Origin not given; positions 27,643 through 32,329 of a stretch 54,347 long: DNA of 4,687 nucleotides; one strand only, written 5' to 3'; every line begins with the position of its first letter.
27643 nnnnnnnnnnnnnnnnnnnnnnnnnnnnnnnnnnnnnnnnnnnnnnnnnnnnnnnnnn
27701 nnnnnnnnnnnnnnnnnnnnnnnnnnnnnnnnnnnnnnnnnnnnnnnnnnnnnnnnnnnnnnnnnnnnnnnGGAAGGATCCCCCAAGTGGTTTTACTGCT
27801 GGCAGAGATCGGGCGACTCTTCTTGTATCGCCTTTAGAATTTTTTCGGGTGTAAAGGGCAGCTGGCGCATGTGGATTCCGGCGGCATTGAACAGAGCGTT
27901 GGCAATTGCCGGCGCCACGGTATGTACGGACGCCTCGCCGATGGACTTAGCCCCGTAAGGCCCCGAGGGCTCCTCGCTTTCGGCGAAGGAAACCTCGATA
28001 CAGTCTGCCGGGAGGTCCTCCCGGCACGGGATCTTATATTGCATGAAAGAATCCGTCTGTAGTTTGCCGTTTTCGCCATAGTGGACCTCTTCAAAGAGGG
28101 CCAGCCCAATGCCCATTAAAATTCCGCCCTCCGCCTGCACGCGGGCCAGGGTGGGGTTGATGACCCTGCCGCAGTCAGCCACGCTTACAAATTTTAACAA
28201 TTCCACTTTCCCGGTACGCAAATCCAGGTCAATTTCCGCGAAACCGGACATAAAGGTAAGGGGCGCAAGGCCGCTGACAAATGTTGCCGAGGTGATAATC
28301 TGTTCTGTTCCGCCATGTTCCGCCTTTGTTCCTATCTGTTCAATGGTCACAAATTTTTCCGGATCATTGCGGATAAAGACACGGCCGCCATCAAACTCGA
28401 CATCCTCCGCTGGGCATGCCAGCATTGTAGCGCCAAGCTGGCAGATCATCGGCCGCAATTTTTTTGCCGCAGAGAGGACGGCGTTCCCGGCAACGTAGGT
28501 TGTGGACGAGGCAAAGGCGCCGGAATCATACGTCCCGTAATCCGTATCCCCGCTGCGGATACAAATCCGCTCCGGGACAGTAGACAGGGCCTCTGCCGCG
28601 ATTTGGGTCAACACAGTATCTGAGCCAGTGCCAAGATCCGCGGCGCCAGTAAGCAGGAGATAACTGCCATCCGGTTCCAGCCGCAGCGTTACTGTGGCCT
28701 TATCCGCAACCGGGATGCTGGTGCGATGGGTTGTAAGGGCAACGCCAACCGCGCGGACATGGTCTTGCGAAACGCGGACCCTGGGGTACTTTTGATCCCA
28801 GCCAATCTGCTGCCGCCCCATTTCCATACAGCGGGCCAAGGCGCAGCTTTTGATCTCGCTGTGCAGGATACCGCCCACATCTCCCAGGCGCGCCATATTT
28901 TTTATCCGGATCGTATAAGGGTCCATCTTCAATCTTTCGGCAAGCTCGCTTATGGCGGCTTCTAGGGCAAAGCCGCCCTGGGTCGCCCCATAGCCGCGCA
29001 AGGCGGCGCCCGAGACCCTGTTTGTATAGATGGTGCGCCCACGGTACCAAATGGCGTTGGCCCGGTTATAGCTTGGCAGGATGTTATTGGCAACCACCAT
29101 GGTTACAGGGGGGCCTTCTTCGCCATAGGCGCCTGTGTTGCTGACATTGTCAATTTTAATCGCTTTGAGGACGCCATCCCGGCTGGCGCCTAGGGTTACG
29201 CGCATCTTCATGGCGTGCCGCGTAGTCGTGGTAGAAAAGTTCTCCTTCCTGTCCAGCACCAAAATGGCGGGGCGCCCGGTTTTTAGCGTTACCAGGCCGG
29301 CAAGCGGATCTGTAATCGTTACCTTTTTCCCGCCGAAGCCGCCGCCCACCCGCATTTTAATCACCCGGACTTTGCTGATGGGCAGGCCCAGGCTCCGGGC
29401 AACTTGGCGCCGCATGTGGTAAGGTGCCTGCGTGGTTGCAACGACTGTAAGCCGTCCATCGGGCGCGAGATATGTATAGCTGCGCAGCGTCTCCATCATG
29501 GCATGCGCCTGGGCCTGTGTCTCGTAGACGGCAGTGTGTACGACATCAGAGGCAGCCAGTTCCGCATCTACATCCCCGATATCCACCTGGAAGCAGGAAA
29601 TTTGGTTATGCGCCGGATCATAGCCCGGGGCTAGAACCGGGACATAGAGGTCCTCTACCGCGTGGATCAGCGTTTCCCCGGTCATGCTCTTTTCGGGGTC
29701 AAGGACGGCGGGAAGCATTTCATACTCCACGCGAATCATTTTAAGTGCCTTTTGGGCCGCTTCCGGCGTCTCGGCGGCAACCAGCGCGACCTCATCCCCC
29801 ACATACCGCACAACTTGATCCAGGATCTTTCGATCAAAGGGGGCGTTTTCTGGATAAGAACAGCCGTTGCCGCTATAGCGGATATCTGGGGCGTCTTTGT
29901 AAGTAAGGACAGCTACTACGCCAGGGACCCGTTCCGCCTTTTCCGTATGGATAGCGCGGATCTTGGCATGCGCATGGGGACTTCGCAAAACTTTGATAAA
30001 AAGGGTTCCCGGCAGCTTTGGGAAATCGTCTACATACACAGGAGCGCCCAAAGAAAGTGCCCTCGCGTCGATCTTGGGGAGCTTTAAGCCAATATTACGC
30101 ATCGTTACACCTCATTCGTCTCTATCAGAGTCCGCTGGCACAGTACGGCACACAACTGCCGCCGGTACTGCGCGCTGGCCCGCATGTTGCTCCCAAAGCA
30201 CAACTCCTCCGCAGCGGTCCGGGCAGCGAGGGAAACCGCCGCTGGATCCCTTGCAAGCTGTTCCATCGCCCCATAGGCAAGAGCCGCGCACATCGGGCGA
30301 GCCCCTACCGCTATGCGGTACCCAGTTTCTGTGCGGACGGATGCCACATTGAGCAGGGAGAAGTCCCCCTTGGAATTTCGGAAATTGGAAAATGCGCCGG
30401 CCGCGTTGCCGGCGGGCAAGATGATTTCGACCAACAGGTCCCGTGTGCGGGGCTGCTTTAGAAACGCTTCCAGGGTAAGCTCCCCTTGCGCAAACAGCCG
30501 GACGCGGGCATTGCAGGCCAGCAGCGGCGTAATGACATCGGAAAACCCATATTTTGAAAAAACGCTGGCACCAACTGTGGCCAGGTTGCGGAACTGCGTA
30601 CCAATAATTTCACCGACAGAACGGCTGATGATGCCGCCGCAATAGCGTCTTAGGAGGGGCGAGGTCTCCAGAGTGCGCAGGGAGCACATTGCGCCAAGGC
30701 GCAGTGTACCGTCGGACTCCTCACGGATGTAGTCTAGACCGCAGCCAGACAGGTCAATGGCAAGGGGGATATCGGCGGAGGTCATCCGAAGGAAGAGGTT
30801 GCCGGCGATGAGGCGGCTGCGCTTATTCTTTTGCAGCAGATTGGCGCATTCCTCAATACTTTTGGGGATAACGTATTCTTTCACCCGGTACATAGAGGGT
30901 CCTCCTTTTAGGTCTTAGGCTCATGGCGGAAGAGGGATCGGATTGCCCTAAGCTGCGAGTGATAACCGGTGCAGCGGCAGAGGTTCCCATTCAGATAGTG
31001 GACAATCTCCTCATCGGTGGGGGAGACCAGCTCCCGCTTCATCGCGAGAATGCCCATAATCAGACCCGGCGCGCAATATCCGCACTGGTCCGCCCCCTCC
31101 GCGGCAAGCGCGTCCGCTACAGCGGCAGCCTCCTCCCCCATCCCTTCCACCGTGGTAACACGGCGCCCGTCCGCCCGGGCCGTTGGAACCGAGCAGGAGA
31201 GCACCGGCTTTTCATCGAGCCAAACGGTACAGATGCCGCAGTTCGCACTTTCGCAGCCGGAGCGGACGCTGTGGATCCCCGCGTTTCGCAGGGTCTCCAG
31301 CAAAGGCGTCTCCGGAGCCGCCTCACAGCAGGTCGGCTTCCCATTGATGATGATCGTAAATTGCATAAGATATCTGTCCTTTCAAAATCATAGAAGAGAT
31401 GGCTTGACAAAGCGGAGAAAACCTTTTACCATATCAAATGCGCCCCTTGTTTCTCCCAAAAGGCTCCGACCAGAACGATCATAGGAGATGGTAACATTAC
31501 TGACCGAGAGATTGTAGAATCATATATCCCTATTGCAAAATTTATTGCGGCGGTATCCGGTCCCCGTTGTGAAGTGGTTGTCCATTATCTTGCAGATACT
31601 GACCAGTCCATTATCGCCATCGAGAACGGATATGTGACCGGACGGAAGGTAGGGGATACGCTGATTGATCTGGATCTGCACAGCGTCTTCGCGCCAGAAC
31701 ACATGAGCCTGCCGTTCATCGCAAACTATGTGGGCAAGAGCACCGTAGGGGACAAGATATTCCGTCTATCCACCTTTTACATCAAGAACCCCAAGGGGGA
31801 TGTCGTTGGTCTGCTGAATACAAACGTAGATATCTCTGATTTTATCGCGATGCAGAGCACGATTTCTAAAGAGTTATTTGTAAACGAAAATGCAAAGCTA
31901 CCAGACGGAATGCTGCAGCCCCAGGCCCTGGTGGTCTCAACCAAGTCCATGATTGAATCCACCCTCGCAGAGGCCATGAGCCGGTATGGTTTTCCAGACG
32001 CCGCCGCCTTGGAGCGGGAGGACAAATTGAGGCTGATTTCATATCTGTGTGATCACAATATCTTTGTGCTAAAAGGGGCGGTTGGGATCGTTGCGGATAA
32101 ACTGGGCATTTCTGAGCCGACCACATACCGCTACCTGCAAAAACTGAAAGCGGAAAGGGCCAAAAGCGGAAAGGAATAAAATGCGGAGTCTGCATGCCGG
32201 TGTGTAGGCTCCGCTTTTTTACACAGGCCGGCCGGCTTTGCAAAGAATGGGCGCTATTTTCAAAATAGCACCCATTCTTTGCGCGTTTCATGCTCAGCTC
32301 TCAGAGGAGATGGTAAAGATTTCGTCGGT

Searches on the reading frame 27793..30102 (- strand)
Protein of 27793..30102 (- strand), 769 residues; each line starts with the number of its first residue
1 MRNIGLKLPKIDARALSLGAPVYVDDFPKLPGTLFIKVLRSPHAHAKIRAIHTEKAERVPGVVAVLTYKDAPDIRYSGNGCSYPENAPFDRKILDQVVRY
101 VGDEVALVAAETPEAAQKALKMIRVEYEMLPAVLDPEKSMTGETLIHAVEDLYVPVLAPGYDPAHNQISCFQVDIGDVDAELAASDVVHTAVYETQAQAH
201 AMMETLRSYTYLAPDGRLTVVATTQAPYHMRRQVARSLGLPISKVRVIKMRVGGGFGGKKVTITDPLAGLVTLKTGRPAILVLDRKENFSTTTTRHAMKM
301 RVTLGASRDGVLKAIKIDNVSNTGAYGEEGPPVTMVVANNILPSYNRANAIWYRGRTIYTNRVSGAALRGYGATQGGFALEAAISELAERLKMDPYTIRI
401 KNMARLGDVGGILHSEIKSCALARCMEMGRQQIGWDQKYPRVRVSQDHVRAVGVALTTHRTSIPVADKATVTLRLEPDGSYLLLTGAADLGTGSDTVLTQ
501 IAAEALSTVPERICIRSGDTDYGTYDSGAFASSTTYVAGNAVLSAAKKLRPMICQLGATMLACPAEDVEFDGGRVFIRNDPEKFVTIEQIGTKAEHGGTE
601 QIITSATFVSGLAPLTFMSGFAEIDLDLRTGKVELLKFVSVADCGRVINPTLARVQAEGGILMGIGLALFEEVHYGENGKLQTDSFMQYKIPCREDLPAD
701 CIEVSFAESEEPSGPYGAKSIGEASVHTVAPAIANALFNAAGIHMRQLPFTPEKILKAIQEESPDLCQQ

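Call 63: search_protein_families(library=pfam, proteins=[window:27793-30102:-], max_evalue=0.00001)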
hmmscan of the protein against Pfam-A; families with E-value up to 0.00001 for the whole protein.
window:27793-30102:- (769 aa): 3 families
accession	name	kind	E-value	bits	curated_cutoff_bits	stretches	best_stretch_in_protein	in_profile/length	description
PF02738.23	MoCoBD_1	-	4.2e-73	245.9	27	1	168-403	10-244/244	Molybdopterin cofactor-binding domain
PF20256.3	MoCoBD_2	-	2e-69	234.7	27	1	430-698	3-283/283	Molybdopterin cofactor-binding domain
PF01315.27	Ald_Xan_dh_C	-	1.4e-29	103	31.3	1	19-131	2-110/110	Aldehyde oxidase and xanthine dehydrogenase, a/b hammerhead domain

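Call 64: search_protein_families(library=ncbifam, proteins=[window:27793-30102:-], max_evalue=1e-10)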
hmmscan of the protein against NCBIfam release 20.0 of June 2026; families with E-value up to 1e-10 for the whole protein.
window:27793-30102:- (769 aa): 13 families
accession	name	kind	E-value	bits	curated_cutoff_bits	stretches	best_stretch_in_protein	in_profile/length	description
NF043082.1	XdhA_XDHase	equivalog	3.1e-185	617.5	780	1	4-762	1-755/758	xanthine dehydrogenase subunit XdhA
NF007426.0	PRK09970.1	equivalog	9.1e-179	596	916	1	3-761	5-757/761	xanthine dehydrogenase molybdenum-binding subunit XdhA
TIGR03313.1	Se_sel_red_Mo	hypoth_equivalog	1.4e-157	526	1101.9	2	160-760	346-950/951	molybdopterin-dependent oxidoreductase Mo/Fe-S-binding subunit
TIGR03194.1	4hydrxCoA_A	equivalog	5.9e-145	484.6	994.55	1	9-758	2-745/746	4-hydroxybenzoyl-CoA reductase subunit alpha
NF041018.1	glyceraldDH_alpha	equivalog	5.2e-113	378.9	790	1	4-756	3-741/741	glyceraldehyde dehydrogenase subunit alpha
NF045668.1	pterin_aldehy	equivalog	8e-104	348.5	1100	1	23-760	194-905/905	molybdopterin-dependent aldehyde oxidoreductase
TIGR03196.1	pucD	equivalog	9.1e-104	348.4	783.65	1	18-756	17-755/763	xanthine dehydrogenase subunit D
NF041671.1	peri_hyde_PaoC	equivalog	2.3e-99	333.7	1180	1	4-761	18-733/735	aldehyde oxidoreductase molybdenum-binding subunit PaoC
TIGR02416.1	CO_dehy_Mo_lg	equivalog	3.5e-97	326.4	991.15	1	19-757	8-769/770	aerobic carbon-monoxide dehydrogenase large subunit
TIGR03311.1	Se_dep_XDH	equivalog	7.6e-97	325.3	830.45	2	4-565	162-688/848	selenium-dependent xanthine dehydrogenase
NF040766.1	CODH_aero_grp5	exception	7.8e-96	322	950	2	2-591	3-591/785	aerobic carbon-monoxide dehydrogenase large subunit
TIGR02965.1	xanthine_xdhB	equivalog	4.1e-81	273.2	849.5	1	19-760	16-755/758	xanthine dehydrogenase molybdopterin binding subunit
TIGR02969.1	mam_aldehyde_ox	subfamily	9.8e-53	179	1912.3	1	18-759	590-1307/1330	aldehyde oxidase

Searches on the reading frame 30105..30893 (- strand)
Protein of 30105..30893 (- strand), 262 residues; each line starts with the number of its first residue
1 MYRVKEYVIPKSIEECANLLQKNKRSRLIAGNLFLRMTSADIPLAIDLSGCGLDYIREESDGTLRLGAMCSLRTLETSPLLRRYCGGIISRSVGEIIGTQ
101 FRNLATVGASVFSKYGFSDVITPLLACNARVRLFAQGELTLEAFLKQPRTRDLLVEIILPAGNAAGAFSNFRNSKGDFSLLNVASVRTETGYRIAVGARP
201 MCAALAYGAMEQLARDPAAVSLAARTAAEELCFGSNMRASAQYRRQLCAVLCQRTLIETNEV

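Call 64: search_protein_families(library=ncbifam, proteins=[window:30105-30893:-], max_evalue=1e-10)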
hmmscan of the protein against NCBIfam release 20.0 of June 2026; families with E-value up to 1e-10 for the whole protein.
window:30105-30893:- (262 aa): 6 families
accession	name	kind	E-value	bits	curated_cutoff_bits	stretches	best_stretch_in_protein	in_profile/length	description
NF041019.1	glyceraldDH_beta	equivalog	6.2e-19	68.3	350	1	6-258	7-279/280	glyceraldehyde dehydrogenase subunit beta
NF043083.1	XdhB_XDHase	equivalog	7.3e-17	61.4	310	1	1-258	1-282/289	xanthine dehydrogenase subunit XdhB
NF007427.0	PRK09971.1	equivalog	6e-16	58.5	287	1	1-259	1-283/292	xanthine dehydrogenase FAD-binding subunit XdhB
TIGR03312.1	Se_sel_red_FAD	hypoth_equivalog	8.4e-14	51.4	241.5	1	6-258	3-249/257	molybdopterin-dependent oxidoreductase FAD-binding subunit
TIGR03199.1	pucC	equivalog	2.9e-12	46.5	306.05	1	10-247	1-257/264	xanthine dehydrogenase subunit C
TIGR02963.1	xanthine_xdhA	equivalog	1.4e-11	43.8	467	1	5-259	193-468/468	xanthine dehydrogenase small subunit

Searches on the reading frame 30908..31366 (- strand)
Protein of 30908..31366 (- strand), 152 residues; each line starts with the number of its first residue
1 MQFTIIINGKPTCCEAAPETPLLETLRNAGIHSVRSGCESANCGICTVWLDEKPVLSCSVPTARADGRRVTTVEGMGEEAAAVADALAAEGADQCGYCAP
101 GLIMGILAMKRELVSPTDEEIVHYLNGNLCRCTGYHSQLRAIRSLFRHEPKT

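Call 64: search_protein_families(library=ncbifam, proteins=[window:30908-31366:-], max_evalue=1e-10)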
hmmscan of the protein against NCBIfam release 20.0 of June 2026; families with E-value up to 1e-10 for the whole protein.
window:30908-31366:- (152 aa): 10 families
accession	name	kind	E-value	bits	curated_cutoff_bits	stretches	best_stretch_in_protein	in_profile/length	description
NF041020.1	glyceraldDH_gamma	equivalog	3.5e-36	124.3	290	1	3-144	13-157/164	glyceraldehyde dehydrogenase subunit gamma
NF043084.2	XdhC_XDHase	equivalog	1.1e-35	122.4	217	1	3-144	3-148/151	xanthine dehydrogenase subunit XdhC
NF007387.0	PRK09908.1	equivalog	1.4e-34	118.9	212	1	5-144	11-154/159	xanthine dehydrogenase iron sulfur-binding subunit XdhC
TIGR03198.1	pucE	equivalog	6.1e-32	110.2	254.3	1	2-146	3-149/151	xanthine dehydrogenase subunit E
TIGR03311.1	Se_dep_XDH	equivalog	1e-31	109.8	830.45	1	4-143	2-141/848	selenium-dependent xanthine dehydrogenase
TIGR03193.1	4hydroxCoAred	equivalog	2.8e-30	105.2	257.8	1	5-142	4-144/148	4-hydroxybenzoyl-CoA reductase subunit gamma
NF045668.1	pterin_aldehy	equivalog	4.6e-28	97.8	1100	1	3-142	3-148/905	molybdopterin-dependent aldehyde oxidoreductase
TIGR02963.1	xanthine_xdhA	equivalog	8e-28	97.3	467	1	14-147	13-159/468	xanthine dehydrogenase small subunit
TIGR02969.1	mam_aldehyde_ox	subfamily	2.4e-19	68.4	1912.3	1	8-146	8-161/1330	aldehyde oxidase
NF008514.0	PRK11433.1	equivalog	3.6e-19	69.1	322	1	1-113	51-166/218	aldehyde dehydrogenase iron-sulfur subunit PaoA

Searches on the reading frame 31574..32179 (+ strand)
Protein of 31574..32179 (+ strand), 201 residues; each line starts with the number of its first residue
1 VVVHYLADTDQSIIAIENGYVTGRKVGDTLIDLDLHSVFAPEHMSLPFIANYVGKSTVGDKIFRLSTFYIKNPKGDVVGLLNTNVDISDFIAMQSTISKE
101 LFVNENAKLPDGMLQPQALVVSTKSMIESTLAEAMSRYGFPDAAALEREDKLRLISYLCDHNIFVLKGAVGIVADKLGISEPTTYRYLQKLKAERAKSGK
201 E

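Call 3: search_protein_families(library=pfam, proteins=[window:31574-32179:+], max_evalue=0.01)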
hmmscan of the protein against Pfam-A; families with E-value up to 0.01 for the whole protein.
window:31574-32179:+ (201 aa): 4 families
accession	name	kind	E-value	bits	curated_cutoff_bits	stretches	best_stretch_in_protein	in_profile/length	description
PF08348.17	PAS_6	-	1.6e-18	67.1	27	1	2-95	22-114/115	YheO-like PAS domain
PF13309.12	HTH_22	-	5.6e-15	55.5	29.6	1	127-188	2-62/63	HTH domain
PF09339.16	HTH_IclR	-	0.0024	18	22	1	173-194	24-45/52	IclR helix-turn-helix domain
PF13412.12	HTH_24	-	0.01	15.9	21.9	0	173-193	23-43/48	Winged helix-turn-helix DNA-binding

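Call 4: search_protein_families(library=ncbifam, proteins=[window:31574-32179:+], max_evalue=0.01)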
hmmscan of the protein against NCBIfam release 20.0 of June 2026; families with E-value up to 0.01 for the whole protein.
window:31574-32179:+ (201 aa): 0 families
